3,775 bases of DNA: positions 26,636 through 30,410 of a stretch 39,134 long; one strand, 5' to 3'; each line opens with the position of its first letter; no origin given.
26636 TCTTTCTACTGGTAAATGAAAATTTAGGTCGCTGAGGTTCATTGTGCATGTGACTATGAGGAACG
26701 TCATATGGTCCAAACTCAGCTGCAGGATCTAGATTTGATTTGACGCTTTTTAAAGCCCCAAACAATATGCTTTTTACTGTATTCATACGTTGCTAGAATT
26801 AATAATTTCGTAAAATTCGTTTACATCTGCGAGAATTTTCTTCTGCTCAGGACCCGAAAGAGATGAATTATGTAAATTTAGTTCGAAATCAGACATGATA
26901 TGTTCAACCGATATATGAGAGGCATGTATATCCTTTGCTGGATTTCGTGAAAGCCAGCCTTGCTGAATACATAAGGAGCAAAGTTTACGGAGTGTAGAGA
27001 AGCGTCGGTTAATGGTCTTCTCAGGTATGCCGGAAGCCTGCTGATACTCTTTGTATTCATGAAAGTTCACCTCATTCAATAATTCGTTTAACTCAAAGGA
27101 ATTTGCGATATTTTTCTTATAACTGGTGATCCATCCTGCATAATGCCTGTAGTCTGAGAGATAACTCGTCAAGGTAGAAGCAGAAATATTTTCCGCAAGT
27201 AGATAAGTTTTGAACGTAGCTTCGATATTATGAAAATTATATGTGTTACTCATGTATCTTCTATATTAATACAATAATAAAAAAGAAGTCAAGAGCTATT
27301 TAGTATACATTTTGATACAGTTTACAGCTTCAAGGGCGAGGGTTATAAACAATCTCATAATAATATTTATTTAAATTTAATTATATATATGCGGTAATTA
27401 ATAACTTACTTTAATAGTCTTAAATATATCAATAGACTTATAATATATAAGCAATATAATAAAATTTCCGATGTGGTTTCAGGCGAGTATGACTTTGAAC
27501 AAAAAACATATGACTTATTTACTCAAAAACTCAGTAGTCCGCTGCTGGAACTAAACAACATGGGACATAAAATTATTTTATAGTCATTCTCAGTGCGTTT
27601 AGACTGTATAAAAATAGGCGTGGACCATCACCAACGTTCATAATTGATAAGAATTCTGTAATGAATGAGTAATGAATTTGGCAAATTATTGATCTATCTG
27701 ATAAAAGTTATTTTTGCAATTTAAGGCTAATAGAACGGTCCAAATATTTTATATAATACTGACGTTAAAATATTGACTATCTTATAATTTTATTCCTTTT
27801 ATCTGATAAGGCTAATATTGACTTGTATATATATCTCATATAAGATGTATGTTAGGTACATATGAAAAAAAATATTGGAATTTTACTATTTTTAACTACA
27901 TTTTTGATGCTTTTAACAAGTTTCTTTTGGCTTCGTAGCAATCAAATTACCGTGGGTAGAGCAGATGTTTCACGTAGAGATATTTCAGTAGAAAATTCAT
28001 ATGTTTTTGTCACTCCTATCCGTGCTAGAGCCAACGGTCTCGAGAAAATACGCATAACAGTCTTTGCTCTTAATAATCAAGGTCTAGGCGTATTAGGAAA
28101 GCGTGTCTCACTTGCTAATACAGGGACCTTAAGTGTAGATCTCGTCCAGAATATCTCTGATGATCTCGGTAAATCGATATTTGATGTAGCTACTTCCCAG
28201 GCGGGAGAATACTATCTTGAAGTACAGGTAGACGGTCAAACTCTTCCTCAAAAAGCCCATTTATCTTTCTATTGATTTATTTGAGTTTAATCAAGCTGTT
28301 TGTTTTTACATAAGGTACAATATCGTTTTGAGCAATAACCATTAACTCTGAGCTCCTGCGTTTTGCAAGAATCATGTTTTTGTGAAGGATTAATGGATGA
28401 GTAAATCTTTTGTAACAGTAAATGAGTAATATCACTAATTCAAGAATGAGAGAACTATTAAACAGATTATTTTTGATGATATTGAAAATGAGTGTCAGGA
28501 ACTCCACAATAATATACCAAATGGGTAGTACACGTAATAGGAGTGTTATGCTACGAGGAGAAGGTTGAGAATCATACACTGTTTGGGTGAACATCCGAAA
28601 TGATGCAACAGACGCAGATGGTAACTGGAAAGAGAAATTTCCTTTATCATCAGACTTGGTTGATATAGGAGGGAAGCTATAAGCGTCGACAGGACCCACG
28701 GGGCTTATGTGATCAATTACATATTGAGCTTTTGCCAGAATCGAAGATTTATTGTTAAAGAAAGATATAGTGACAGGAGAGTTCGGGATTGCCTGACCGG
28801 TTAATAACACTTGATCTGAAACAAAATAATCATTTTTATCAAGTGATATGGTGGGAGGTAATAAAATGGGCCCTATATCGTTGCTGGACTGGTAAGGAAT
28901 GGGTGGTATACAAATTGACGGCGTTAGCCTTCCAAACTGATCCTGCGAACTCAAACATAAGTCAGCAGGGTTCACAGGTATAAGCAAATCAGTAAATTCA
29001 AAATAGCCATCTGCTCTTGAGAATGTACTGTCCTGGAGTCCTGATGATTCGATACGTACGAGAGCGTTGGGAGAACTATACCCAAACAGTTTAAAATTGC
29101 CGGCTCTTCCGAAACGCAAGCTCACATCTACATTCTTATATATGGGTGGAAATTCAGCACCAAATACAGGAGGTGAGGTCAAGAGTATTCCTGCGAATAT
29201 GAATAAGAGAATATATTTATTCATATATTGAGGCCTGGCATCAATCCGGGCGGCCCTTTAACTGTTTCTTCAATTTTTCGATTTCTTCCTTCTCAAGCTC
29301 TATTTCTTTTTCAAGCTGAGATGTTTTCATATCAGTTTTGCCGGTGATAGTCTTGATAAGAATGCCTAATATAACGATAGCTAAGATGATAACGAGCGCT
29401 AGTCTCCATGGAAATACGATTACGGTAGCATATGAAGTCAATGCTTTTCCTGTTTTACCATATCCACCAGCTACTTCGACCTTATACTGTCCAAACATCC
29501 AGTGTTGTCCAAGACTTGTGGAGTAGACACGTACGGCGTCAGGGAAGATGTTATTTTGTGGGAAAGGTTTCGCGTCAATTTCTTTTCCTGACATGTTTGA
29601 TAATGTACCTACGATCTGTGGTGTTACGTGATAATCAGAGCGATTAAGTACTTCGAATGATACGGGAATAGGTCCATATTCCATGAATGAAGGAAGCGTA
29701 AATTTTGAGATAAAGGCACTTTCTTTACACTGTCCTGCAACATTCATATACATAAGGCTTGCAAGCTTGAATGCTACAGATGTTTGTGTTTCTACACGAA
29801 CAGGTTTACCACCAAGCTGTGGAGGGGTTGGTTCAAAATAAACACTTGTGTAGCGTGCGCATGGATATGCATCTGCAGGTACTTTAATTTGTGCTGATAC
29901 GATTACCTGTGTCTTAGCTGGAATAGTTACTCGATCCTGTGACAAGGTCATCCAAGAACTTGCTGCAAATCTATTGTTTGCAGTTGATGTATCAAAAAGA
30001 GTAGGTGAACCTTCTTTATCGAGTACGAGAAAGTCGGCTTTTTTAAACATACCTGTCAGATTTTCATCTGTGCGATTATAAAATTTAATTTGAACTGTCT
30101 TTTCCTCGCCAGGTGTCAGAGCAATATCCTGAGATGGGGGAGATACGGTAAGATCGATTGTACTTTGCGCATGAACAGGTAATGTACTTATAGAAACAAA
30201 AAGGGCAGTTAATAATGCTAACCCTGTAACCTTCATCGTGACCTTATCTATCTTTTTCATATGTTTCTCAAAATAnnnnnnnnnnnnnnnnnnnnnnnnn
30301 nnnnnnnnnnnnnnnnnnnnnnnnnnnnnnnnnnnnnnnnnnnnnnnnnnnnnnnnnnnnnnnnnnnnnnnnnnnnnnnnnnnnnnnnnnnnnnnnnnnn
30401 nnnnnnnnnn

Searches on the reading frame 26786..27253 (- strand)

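Call 27: search_protein_families(library=pfam, proteins=[window:26786-27253:-], max_evalue=0.001)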
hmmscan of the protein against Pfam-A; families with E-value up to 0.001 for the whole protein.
window:26786-27253:- (156 aa): 2 families
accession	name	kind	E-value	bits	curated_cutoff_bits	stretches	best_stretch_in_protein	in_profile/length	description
PF13102.12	Phage_int_SAM_5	-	2.7e-07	31.3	22.3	1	60-107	47-94/98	Phage integrase SAM-like domain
PF02899.23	Phage_int_SAM_1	-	1.8e-06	28.6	22.3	1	14-98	4-82/83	Phage integrase, N-terminal SAM-like domain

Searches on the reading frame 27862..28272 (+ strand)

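Call 70: search_protein_families(library=pfam, proteins=[window:27862-28272:+], max_evalue=0.001)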
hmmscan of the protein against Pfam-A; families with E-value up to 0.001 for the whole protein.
window:27862-28272:+ (137 aa): 2 families
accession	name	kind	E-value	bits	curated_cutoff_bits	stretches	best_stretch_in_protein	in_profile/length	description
PF02369.22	Big_1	-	4.2e-08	33.6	34.9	1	48-136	4-92/93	Bacterial Ig-like domain (group 1)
PF09134.16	Invasin_D3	-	0.00038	21.3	33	1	43-136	2-95/98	Invasin, domain 3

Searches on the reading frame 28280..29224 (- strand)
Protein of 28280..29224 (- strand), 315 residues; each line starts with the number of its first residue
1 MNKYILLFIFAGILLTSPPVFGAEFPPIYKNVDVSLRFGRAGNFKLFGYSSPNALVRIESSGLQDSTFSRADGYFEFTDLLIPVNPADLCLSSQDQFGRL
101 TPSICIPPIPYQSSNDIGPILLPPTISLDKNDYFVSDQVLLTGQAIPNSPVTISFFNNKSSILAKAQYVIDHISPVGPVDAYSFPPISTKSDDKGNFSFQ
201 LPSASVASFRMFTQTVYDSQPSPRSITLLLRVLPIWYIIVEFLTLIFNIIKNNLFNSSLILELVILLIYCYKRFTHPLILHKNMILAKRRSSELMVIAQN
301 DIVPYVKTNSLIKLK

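Call 27: search_protein_families(library=pfam, proteins=[window:28280-29224:-], max_evalue=0.001)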
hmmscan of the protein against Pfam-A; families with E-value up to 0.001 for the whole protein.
window:28280-29224:- (315 aa): 1 family
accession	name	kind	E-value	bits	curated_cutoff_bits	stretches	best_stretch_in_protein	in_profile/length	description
PF13620.12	CarboxypepD_reg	-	0.00056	20.6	32.3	0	52-80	15-45/82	Carboxypeptidase regulatory-like domain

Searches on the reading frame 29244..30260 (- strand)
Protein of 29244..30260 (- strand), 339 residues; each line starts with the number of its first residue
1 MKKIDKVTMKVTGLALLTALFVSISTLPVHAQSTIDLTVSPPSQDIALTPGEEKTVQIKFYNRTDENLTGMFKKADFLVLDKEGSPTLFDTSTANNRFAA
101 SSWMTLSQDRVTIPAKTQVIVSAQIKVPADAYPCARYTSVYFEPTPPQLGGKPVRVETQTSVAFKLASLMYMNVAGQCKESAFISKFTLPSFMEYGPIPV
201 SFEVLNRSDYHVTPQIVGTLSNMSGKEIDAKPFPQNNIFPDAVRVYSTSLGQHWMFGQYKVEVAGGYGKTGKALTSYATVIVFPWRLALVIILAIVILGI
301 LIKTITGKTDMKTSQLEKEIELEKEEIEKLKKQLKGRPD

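Call 27: search_protein_families(library=pfam, proteins=[window:29244-30260:-], max_evalue=0.001)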
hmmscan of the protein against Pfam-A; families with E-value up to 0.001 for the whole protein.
window:29244-30260:- (339 aa): 1 family
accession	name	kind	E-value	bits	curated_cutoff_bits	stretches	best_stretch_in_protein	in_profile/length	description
PF06030.18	WxLIP_PGBD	-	4.7e-06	27.1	27.3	1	45-143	20-120/121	WxL Interacting Protein, peptidoglycan binding domain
